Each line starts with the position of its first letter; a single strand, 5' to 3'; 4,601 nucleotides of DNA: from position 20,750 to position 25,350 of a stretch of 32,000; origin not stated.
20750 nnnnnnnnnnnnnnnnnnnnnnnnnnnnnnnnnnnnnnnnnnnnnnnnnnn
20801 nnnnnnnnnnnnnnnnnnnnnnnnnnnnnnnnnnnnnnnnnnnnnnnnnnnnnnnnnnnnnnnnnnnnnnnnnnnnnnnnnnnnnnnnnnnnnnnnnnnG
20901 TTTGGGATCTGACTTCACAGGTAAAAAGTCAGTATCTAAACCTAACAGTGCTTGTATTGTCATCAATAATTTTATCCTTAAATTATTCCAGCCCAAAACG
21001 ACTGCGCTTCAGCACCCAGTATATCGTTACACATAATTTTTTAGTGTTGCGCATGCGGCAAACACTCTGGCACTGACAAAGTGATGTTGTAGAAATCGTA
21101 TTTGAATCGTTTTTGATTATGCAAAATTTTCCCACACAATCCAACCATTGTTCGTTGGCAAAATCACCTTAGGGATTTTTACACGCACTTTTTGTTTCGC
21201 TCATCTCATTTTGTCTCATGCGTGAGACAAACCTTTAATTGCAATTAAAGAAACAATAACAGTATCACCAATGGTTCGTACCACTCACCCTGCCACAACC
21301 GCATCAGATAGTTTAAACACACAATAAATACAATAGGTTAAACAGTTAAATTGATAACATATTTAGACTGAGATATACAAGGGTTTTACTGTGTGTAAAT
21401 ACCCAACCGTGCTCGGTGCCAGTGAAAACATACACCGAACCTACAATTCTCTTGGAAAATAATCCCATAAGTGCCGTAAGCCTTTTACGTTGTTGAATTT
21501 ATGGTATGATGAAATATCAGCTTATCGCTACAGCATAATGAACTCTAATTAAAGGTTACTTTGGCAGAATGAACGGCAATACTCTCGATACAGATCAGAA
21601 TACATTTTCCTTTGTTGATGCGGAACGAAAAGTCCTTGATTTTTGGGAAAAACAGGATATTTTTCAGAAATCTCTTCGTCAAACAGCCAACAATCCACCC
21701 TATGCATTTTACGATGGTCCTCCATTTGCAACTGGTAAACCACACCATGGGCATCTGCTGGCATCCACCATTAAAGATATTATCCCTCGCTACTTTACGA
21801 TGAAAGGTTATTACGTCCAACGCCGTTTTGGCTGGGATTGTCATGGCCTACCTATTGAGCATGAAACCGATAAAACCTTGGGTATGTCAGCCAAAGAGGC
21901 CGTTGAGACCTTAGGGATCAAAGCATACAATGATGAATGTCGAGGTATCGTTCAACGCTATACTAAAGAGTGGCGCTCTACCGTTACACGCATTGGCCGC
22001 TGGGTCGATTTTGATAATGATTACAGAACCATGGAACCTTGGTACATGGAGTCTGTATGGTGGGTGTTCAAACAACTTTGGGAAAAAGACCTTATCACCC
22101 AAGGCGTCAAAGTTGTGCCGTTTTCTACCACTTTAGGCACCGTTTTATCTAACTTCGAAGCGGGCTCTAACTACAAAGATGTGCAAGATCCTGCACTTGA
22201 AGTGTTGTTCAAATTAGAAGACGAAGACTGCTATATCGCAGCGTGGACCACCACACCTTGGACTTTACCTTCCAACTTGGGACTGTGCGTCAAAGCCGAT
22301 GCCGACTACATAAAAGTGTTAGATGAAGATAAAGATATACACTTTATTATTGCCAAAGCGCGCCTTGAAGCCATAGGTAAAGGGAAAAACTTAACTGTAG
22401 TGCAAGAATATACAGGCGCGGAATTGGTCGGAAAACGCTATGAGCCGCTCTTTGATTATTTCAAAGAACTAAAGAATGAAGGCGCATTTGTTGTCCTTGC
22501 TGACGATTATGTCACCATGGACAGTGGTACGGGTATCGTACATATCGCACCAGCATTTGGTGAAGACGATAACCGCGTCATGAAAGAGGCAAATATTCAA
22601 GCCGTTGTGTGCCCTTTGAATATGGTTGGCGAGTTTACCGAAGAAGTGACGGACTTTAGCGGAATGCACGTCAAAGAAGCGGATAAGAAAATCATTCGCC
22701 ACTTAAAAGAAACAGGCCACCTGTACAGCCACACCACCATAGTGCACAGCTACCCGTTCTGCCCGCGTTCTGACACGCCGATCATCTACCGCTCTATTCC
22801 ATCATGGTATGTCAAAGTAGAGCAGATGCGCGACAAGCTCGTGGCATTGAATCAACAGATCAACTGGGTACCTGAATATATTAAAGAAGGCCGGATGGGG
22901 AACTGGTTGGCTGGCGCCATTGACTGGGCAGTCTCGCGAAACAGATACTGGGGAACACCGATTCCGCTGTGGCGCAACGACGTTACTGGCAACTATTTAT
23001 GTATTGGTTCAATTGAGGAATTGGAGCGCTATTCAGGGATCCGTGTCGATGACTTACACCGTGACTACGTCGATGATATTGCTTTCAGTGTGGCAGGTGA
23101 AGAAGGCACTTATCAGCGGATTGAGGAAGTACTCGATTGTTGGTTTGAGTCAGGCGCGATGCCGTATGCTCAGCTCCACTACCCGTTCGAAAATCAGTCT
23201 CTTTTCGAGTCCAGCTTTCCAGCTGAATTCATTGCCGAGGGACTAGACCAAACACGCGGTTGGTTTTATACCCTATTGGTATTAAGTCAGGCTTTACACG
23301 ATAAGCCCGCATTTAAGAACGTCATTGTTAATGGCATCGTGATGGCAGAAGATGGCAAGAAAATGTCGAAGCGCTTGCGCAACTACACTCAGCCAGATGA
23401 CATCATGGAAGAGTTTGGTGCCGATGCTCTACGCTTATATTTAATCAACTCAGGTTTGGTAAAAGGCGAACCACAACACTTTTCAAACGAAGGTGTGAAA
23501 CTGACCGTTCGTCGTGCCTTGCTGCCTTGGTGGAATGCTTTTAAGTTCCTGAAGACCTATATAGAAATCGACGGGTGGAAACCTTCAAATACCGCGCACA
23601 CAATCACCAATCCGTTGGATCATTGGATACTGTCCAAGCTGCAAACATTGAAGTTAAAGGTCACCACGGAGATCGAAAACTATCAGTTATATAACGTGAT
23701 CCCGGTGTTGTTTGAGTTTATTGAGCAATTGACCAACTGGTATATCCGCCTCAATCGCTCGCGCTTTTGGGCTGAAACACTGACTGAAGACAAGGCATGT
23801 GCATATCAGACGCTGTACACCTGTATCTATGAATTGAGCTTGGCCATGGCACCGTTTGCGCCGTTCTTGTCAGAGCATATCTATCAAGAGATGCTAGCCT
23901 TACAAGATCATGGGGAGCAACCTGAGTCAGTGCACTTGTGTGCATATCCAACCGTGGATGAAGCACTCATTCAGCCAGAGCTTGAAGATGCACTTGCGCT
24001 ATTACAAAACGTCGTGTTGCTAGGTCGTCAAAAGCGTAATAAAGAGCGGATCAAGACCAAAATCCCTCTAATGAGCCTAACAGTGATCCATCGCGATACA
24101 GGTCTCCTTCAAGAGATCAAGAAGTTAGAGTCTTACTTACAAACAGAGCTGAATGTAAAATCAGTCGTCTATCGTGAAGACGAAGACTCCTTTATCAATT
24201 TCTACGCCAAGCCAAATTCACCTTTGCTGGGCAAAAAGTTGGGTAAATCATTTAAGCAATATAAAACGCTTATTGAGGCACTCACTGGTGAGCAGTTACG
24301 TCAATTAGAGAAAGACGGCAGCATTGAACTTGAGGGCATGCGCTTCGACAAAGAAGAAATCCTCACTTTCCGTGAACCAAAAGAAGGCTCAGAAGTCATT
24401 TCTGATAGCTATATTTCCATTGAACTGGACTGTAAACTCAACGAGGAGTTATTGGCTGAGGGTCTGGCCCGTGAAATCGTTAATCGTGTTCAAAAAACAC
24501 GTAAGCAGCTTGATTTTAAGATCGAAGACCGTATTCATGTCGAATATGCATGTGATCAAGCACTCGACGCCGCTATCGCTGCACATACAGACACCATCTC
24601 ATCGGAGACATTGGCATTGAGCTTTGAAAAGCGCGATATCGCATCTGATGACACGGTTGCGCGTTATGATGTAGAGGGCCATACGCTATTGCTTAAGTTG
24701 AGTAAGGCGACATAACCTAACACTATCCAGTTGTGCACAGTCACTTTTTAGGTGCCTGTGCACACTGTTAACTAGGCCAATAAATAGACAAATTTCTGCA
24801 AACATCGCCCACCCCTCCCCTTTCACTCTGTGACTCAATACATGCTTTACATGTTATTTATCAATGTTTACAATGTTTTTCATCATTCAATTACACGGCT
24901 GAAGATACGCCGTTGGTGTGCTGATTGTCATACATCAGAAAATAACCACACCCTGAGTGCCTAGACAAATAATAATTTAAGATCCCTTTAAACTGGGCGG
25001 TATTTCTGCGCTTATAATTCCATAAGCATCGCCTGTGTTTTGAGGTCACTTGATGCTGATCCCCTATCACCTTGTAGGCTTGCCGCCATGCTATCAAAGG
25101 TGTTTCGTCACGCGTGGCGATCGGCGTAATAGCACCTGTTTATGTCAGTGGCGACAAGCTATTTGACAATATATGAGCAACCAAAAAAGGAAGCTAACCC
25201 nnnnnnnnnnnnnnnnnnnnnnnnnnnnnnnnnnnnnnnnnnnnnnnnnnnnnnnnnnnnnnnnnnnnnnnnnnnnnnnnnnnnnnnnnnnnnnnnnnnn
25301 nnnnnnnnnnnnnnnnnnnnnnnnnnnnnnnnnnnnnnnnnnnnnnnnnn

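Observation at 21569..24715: Type 2 (eukaryote-like) IleRS transcribed divergently from the PKS operon: likely self-resistance and target-directed clue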

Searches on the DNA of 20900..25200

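Call 41: search_rna_families(source=window, start=20900, end=25200, threshold=evalue, max_evalue=1)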
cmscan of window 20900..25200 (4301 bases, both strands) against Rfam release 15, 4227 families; matches with E-value up to 1: 0.
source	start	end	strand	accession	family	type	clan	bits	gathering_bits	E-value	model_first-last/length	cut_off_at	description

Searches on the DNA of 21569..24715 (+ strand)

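Call 5: search_dna_similar(query=window:21569-24715:+, collection=plasmids, mode=near)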
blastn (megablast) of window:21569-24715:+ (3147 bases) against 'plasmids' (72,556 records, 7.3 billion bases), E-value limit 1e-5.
Records with a match: 1; places in all: 1; records where one place covers at least 80% of the query: 1.
Best place of each record, by identity: 80-90% 1.
By first word of the organism name: Pseudoalteromonas 1.
By predicted mobility (MOB-suite, as given by PLSDB): non-mobilizable 1.
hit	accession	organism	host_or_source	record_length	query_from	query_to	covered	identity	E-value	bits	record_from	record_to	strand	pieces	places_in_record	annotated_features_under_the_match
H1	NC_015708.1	Pseudoalteromonas sp. SANK 73390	sea water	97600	1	3147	100%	80.8%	0e+0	2466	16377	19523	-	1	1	ileS: isoleucine--tRNA ligase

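Call 7: get_annotated_region(hit=H1, flank=20000)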
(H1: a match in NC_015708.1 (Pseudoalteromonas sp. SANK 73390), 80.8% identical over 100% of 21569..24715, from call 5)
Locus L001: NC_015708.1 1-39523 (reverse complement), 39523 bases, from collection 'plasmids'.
description: Pseudoalteromonas sp. SANK 73390 plasmid pTML1, complete sequence
organism: Pseudoalteromonas sp. SANK 73390 (NCBI taxid 747457)
taxonomy: Bacteria; Pseudomonadota; Gammaproteobacteria; Alteromonadales; Pseudoalteromonadaceae; Pseudoalteromonas; Pseudoalteromonas sp. SANK 73390
host: -; source: sea water; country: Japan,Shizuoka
typing (MOB-suite, as given by PLSDB): non-mobilizable
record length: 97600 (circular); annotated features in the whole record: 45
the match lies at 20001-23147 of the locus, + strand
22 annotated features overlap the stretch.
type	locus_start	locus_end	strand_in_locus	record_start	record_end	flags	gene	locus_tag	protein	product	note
CDS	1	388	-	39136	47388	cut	-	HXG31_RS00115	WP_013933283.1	SDR family NAD(P)-dependent oxidoreductase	-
CDS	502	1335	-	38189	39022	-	-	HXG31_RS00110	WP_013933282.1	alpha/beta hydrolase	-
CDS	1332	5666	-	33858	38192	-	-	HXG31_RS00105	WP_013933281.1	polyketide synthase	GO:0006633 - fatty acid biosynthetic process [Evidence IEA]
CDS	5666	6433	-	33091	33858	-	-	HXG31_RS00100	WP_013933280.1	enoyl-CoA hydratase/isomerase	-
CDS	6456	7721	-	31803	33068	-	-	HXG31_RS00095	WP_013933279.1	hydroxymethylglutaryl-CoA synthase family protein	-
CDS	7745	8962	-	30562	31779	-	-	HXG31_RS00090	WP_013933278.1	beta-ketoacyl synthase N-terminal-like domain-containing protein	-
CDS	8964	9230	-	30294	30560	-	-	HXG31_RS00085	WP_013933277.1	phosphopantetheine-binding protein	-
CDS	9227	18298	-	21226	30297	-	-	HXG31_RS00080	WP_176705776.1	SDR family NAD(P)-dependent oxidoreductase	-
CDS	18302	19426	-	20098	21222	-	-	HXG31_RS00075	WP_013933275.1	MupA/Atu3671 family FMN-dependent luciferase-like monooxygenase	-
CDS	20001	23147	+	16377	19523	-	ileS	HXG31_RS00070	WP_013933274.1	isoleucine--tRNA ligase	GO:0006428 - isoleucyl-tRNA aminoacylation [Evidence IEA]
CDS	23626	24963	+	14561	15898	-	-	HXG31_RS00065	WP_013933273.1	fatty acid--CoA ligase family protein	-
CDS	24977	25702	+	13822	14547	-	-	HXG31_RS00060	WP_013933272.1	SDR family oxidoreductase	-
CDS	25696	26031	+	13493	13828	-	-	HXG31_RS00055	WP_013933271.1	acyl carrier protein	-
CDS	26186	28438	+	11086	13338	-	-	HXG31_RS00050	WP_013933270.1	polyketide synthase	-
CDS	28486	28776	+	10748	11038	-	-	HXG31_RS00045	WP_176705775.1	hypothetical protein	-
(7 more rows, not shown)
